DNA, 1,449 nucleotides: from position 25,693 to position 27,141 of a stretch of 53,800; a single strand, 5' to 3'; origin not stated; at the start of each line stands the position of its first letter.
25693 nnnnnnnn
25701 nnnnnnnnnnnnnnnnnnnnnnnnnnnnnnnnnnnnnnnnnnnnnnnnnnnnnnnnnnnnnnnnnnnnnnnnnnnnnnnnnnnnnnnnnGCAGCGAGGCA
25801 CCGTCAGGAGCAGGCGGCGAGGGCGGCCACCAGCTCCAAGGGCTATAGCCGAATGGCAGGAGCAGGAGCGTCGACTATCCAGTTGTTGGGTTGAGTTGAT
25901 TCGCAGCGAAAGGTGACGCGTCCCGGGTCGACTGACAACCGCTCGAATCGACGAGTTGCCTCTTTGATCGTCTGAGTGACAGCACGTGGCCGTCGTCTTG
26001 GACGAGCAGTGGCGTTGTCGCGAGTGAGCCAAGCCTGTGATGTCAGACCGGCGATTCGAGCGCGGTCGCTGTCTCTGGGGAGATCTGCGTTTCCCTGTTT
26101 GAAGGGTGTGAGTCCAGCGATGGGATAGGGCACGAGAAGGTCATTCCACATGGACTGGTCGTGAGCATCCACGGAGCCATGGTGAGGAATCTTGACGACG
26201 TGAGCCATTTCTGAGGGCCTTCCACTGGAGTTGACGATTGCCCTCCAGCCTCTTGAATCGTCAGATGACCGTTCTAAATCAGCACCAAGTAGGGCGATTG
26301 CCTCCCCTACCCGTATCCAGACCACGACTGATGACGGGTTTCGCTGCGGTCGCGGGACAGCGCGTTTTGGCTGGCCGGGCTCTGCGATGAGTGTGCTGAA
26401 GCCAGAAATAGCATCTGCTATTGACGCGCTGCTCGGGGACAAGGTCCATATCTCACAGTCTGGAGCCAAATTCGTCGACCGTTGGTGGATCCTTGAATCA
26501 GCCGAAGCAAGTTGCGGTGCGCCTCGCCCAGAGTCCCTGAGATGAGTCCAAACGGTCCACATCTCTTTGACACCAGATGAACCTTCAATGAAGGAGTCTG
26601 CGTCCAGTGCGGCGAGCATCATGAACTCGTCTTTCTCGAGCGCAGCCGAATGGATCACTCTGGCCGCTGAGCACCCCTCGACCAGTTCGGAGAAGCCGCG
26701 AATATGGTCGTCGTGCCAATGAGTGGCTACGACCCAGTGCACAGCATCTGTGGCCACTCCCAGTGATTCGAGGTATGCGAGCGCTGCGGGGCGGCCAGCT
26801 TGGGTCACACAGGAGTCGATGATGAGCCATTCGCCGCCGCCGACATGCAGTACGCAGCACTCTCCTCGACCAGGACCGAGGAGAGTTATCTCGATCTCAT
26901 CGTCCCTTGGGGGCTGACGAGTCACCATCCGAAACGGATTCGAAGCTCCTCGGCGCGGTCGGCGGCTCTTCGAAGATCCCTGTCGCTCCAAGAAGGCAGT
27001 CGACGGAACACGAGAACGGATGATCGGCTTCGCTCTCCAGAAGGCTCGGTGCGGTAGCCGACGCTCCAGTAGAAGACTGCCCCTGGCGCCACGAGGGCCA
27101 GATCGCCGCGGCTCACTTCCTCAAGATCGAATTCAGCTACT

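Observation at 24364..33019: The near-universal rpsJ-rplC adjacency is split by ~8.7 kb of unrelated genes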

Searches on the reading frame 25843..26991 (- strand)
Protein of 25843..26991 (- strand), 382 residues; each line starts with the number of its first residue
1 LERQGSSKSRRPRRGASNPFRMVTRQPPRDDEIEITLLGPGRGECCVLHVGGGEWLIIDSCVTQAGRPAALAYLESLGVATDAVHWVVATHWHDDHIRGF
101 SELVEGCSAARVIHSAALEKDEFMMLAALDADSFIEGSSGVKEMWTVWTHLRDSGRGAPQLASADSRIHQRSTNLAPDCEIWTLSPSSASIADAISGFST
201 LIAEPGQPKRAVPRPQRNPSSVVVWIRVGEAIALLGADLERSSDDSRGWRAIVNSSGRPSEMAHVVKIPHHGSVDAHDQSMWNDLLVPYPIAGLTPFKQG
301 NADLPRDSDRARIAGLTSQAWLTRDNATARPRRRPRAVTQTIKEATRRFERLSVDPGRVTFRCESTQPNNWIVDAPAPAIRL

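Call 4: search_protein_families(library=pfam, proteins=[window:25843-26991:-], max_evalue=0.01)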
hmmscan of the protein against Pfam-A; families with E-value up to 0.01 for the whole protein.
window:25843-26991:- (382 aa): 1 family
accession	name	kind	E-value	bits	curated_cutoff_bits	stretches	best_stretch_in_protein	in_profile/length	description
PF00753.33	Lactamase_B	-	1.1e-08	35.7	22.7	1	46-117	8-77/196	Metallo-beta-lactamase superfamily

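Call 12: search_protein_families(library=padloc, proteins=[window:25843-26991:-], max_evalue=0.01)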
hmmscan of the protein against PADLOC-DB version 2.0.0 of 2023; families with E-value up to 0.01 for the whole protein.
window:25843-26991:- (382 aa): 3 families
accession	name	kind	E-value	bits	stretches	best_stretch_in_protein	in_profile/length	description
PDLC03854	LmuA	-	4.6e-09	33.9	1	32-106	2-79/345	-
PDLC03805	RTasMBL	-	3.3e-07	27.8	1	34-111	2-75/322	DRT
PDLC02158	Avs1a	-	0.0025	15.1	0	57-105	24-72/392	-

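Call 13: search_protein_families(library=ncbifam, proteins=[window:25843-26991:-], max_evalue=0.01)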
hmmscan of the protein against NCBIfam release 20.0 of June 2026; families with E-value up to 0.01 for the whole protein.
window:25843-26991:- (382 aa): 15 families
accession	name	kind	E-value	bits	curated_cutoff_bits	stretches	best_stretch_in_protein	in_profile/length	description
NF058524.1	6A-MBL_enzyme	equivalog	1.9e-05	24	220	0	81-103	54-76/346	anti-phage 6A-MBL system MBL-fold protein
NF041809.1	Avs1a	equivalog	4.5e-05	22.4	420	0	43-106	7-69/387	AVAST type 1 anti-phage system MBL fold metallo-hydrolase Avs1a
NF040470.1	blaEAM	exception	0.00011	21.3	660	1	45-117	82-152/318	EAM family subclass B3 metallo-beta-lactamase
NF012229.1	bla_class_B_core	domain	0.00015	21.9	100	1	48-109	19-76/139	metallo-beta-lactamase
NF033105.1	bla_subclass_B3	equivalog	0.00028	20.3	240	1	56-117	35-94/257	subclass B3 metallo-beta-lactamase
NF047896.1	blaMIM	exception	0.00047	19.6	640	1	48-110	74-135/306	MIM family subclass B3 metallo-beta-lactamase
TIGR03413.1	GSH_gloB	equivalog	0.00062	19.2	200.8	1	77-118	37-77/248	hydroxyacylglutathione hydrolase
NF008580.0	PRK11539.1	equivalog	0.0029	16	969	0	215-275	618-672/758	ComEC family protein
TIGR00361.1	ComEC_Rec2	equivalog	0.003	15.8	190.05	0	208-275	554-613/663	DNA internalization-related competence protein ComEC/Rec2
NF047979.1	lactonase_AidB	equivalog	0.0043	16.3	360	1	69-100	79-110/271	AidB family quorum-quenching N-acyl homoserine lactonase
NF049846.1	blaAHM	exception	0.0043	16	590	0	32-120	62-145/304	AHM family subclass B3-like metallo-beta-lactamase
NF040468.1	blaECM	exception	0.0058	15.9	640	0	44-117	71-142/303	ECM family subclass B3 metallo-beta-lactamase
NF040469.1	blaEFM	exception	0.0062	15.7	610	0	44-116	70-140/302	EFM family subclass B3 metallo-beta-lactamase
NF040874.1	blaPJM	exception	0.007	16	630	0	54-115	68-128/301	PJM family subclass B3 metallo-beta-lactamase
NF000439.2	blaAIM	exception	0.0076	15.9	675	0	53-115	67-128/303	AIM family subclass B3 metallo-beta-lactamase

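Call 45: search_protein_families(library=phrogs, proteins=[window:25843-26991:-], max_evalue=0.01)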
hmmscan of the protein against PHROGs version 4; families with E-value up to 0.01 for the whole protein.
window:25843-26991:- (382 aa): 2 families
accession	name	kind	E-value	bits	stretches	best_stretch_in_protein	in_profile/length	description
phrog_28593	-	unknown function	3.9e-34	119.4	1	34-307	12-285/363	-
phrog_14556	-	unknown function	0.00013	21.8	1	55-116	156-214/451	-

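Call 60: find_homologous_proteins(query=window:25843-26991:-, max_evalue=0.00001)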
Query window:25843-26991:- (382 aa): 414 proteins with E <= 0.00001 among 8000 candidates; the best 120 are listed.
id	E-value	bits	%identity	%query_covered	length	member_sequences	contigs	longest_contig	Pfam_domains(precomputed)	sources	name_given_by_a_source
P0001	7.7e-241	817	99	94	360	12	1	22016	PF00753.34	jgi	-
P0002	3.6e-193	660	79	95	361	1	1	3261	PF00753.34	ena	-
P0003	1.1e-192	658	80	93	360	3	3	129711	PF00753.34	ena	-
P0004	1.2e-192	658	79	93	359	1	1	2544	PF00753.34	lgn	-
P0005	1.8e-189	648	76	95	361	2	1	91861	PF00753.34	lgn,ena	-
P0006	4.0e-189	646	76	95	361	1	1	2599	PF00753.34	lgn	-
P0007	2.1e-187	641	77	95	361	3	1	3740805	PF00753.34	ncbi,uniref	ncbi:MBL fold metallo-hydrolase [Candidatus Poriferisocius sp.]|uniref:MBL fold metallo-hydrolase n=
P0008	1.8e-185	634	76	95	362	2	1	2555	PF00753.34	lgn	-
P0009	6.1e-184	629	75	93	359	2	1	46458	PF00753.34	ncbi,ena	-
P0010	1.3e-167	576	84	80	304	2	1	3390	PF00753.34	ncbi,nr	ncbi:MAG: MBL fold metallo-hydrolase, partial [bacterium]|nr:MBL fold metallo-hydrolase [bacterium]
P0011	3.6e-161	554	66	95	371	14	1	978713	PF00753.34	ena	-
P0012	3.8e-159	548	66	95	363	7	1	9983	PF00753.34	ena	-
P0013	4.4e-159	548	65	94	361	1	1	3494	PF00753.34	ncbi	-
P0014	8.3e-158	543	64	94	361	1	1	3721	PF00753.34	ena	-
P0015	1.0e-146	507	62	91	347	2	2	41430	PF00753.34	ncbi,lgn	ncbi:MAG: MBL fold metallo-hydrolase [Ilumatobacteraceae bacterium]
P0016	1.7e-146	506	60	93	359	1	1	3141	PF00753.34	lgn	-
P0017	1.7e-146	506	61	94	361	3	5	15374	PF00753.34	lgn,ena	-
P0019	6.4e-126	438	55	93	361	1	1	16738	PF00753.34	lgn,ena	-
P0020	2.2e-125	437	58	93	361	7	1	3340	PF00753.34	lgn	-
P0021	2.5e-125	436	58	93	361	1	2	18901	PF00753.34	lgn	-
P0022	6.1e-125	435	55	93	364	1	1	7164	PF00753.34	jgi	jgi:hypothetical protein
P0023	4.7e-124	432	58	93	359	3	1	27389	PF00753.34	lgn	-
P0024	7.5e-123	428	57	93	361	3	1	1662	PF00753.34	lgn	-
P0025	4.1e-122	426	56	93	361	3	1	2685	PF00753.34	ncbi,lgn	-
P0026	6.2e-119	415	54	93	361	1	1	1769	PF00753.34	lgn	-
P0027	9.6e-119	415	52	93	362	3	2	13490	PF00753.34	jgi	jgi:hypothetical protein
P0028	1.7e-118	414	53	93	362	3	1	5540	PF00753.34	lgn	-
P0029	2.4e-117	410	54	93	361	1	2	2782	PF00753.34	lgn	-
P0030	8.2e-116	405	54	93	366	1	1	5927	PF00753.34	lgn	-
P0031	2.6e-115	404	54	91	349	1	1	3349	PF00753.34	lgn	-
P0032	4.1e-115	403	51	94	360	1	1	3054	PF00753.34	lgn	-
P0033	1.3e-113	398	53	92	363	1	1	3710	PF00753.34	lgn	-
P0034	4.1e-113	396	55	88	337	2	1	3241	PF00753.34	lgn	-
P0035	4.0e-112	393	52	95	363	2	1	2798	PF00753.34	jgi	jgi:Metallo-beta-lactamase superfamily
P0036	1.4e-110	388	52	93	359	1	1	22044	PF00753.34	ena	-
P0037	1.6e-110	388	52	91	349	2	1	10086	PF00753.34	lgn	-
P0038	2.0e-108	381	54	86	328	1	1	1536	PF00753.34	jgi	jgi:hypothetical protein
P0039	5.6e-107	376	50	93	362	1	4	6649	PF00753.34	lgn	-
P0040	1.8e-106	374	51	92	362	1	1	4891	PF00753.34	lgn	-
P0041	1.1e-102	362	48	93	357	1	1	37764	PF00753.34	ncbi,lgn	-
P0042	7.4e-102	359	50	91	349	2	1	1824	PF00753.34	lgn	-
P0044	1.8e-96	341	50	82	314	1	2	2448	PF00753.34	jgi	jgi:hypothetical protein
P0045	4.4e-95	337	49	88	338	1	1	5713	PF00753.34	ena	-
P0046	6.2e-83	297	43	93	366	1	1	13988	PF00753.34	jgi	jgi:hypothetical protein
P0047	3.3e-82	295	46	93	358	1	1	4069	PF00753.34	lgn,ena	-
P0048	1.2e-78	283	41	94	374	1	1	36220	PF00753.34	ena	-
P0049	7.7e-78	280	40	94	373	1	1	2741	PF00753.34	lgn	-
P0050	1.8e-77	279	39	93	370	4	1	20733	PF00753.34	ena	-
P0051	2.0e-77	279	43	92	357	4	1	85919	PF00753.34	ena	-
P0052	3.4e-76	275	43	91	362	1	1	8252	PF00753.34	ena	-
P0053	3.0e-75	272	42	93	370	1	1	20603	PF00753.34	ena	-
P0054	3.5e-75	271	45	85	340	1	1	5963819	PF00753.34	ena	-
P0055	4.3e-75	271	39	94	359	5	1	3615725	PF00753.34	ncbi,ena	-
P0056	5.5e-75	271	42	93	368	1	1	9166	PF00753.34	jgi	jgi:metallo-beta-lactamase superfamily protein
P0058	6.5e-75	271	40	91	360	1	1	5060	PF00753.34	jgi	jgi:hypothetical protein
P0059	1.1e-74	270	42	91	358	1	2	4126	PF00753.34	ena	-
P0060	1.5e-74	269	42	91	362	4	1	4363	PF00753.34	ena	-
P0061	1.8e-74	269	42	93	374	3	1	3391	PF00753.34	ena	-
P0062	2.5e-74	269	39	91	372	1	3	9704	PF00753.34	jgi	jgi:beta-lactamase superfamily II metal-dependent hydrolase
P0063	2.6e-74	269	39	94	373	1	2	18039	PF00753.34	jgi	jgi:hypothetical protein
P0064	2.5e-73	265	41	93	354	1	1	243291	PF00753.34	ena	-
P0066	2.5e-72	262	43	83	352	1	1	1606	PF00753.34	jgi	jgi:Metallo-beta-lactamase superfamily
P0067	3.2e-72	262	41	93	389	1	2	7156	PF00753.34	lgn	-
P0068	3.7e-72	261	39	90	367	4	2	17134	PF00753.34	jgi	jgi:hypothetical protein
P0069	5.1e-72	261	41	88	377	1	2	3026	PF00753.34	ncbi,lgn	-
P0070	6.4e-72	261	41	88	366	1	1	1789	PF00753.34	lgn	-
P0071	6.5e-72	261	40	93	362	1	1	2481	PF00753.34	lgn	-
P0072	7.2e-72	261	40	91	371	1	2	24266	PF00753.34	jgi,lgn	jgi:beta-lactamase superfamily II metal-dependent hydrolase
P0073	8.2e-72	260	39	94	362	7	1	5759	PF00753.34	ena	-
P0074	1.3e-71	260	38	94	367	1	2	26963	PF00753.34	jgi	-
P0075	1.7e-71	259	42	91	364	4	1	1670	PF00753.34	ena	-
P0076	3.2e-71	258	43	88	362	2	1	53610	PF00753.34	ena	-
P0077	3.8e-71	258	40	91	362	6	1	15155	PF00753.34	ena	-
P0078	4.6e-71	258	37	98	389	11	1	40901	PF00753.34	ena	-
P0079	5.5e-71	258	42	91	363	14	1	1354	PF00753.34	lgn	-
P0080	5.5e-71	258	40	93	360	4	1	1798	PF00753.34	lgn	-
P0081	1.2e-70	257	39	91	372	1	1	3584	PF00753.34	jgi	jgi:hypothetical protein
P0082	1.6e-70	256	40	94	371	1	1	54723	PF00753.34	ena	-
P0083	1.7e-70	256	38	94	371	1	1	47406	PF00753.34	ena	-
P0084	1.8e-70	256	42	93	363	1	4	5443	PF00753.34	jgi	jgi:hypothetical protein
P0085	2.0e-70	256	40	95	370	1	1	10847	PF00753.34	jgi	jgi:beta-lactamase superfamily II metal-dependent hydrolase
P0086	2.9e-70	255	41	91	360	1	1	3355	PF00753.34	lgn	-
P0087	4.8e-70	255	39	93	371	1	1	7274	PF00753.34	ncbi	-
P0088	6.4e-70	254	40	92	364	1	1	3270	PF00753.34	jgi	-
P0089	1.0e-69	253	40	92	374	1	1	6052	PF00753.34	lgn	-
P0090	1.2e-69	253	40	93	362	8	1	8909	PF00753.34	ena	-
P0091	1.3e-69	253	40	93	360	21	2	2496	PF00753.34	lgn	-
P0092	2.3e-69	252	43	85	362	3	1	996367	PF00753.34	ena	-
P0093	2.6e-69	252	38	92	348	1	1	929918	PF00753.34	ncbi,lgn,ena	-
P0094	5.5e-69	251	41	91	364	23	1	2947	PF00753.34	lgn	-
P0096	8.2e-69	250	38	95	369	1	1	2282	PF00753.34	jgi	jgi:Metallo-beta-lactamase superfamily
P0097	1.1e-68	250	37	96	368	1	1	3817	PF00753.34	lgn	-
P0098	1.5e-68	250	38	93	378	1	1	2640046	PF00753.34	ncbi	-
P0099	2.0e-68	249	41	89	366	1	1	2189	PF00753.34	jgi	jgi:hypothetical protein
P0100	2.0e-68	249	42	91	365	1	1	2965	PF00753.34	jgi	jgi:metallo-beta-lactamase superfamily protein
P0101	4.1e-68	248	41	93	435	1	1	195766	PF00753.34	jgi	jgi:beta-lactamase superfamily II metal-dependent hydrolase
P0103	8.4e-68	247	40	91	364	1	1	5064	PF00753.34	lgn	-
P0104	1.1e-67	247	40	88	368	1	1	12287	PF00753.34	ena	-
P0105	1.1e-67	247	40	93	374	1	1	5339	PF00753.34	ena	-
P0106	1.3e-67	247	40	90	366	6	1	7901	PF00753.34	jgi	jgi:hypothetical protein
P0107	3.3e-67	245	40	89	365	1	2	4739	PF00753.34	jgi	jgi:hypothetical protein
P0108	3.3e-67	245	37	94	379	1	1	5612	PF00753.34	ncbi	-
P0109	3.7e-67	245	41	90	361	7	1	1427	PF00753.34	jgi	jgi:beta-lactamase superfamily II metal-dependent hydrolase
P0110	4.1e-67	245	39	91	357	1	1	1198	PF00753.34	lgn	-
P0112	5.3e-67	245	39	93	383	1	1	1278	PF00753.34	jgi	jgi:hypothetical protein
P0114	7.2e-67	244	39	96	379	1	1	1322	PF00753.34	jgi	jgi:beta-lactamase superfamily II metal-dependent hydrolase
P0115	1.5e-66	243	40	92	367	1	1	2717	PF00753.34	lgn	-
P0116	1.5e-66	243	42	83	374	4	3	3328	PF00753.34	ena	-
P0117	1.8e-66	243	40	93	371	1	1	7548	PF00753.34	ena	-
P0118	1.9e-66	243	38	93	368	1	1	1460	PF00753.34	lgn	-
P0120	2.5e-66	242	39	92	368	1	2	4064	PF00753.34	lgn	-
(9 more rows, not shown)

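Call 61: find_encoding_contigs(protein=P0007, flank=6000, max_places=3)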
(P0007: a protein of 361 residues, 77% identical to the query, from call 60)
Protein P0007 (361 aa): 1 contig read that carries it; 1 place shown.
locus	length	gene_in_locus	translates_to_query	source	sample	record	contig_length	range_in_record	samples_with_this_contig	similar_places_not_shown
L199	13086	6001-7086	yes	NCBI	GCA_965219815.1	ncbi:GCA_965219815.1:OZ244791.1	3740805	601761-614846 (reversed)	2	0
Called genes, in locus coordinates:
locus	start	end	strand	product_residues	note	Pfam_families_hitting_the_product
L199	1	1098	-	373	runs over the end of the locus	-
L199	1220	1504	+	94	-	PF01527:HTH_Tnp_1, PF06056:Terminase_5 (weak)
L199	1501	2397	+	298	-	PF13384:HTH_23 (faint), PF13551:HTH_29 (faint), PF13276:HTH_21, PF00665:rve, PF13683:rve_3, PF13333:rve_2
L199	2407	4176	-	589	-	-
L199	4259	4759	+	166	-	PF00578:AhpC-TSA, PF08534:Redoxin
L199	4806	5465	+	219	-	-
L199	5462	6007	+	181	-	-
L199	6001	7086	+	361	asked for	PF00753:Lactamase_B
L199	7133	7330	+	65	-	PF08534:Redoxin (weak)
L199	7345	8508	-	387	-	PF01594:AI-2E_transport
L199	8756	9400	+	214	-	PF00297:Ribosomal_L3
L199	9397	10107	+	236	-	PF00573:Ribosomal_L4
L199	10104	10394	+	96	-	PF00276:Ribosomal_L23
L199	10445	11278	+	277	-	PF00181:Ribosomal_L2_N, PF03947:Ribosomal_L2_C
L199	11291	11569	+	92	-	PF00203:Ribosomal_S19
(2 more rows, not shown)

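Call 62: find_encoding_contigs(protein=P0001, flank=10000, max_places=3)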
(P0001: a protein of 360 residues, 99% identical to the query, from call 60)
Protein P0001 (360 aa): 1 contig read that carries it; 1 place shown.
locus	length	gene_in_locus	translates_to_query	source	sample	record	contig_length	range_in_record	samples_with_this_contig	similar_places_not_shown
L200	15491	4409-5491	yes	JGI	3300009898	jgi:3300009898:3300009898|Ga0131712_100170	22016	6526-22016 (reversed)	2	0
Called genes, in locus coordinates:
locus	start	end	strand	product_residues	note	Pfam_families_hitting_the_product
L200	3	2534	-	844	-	?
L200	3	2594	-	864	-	?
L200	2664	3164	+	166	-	PF00578:AhpC-TSA, PF08534:Redoxin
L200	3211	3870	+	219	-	-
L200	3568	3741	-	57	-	-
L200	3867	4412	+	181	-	-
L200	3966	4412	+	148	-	-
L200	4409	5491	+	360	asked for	PF00753:Lactamase_B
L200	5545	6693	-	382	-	PF01594:AI-2E_transport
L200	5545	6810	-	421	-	PF01594:AI-2E_transport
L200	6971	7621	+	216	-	PF00297:Ribosomal_L3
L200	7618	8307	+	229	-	PF00573:Ribosomal_L4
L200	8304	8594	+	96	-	PF00276:Ribosomal_L23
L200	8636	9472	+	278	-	PF00181:Ribosomal_L2_N, PF03947:Ribosomal_L2_C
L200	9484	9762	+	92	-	PF00203:Ribosomal_S19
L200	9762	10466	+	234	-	PF00237:Ribosomal_L22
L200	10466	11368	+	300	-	PF07650:KH_2, PF00189:Ribosomal_S3_C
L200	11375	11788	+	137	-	PF00252:Ribosomal_L16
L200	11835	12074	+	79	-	PF00831:Ribosomal_L29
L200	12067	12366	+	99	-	PF00366:Ribosomal_S17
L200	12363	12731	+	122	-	PF00238:Ribosomal_L14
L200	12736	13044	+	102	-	PF00467:KOW (weak), PF17136:ribosomal_L24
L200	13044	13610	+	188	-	PF00281:Ribosomal_L5, PF00673:Ribosomal_L5_C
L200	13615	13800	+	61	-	PF00253:Ribosomal_S14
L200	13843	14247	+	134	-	PF00410:Ribosomal_S8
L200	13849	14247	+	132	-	PF00410:Ribosomal_S8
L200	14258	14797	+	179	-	PF00347:Ribosomal_L6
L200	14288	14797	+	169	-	PF00347:Ribosomal_L6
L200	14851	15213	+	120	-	PF00861:Ribosomal_L18p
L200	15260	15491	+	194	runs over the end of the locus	PF00333:Ribosomal_S5, PF03719:Ribosomal_S5_C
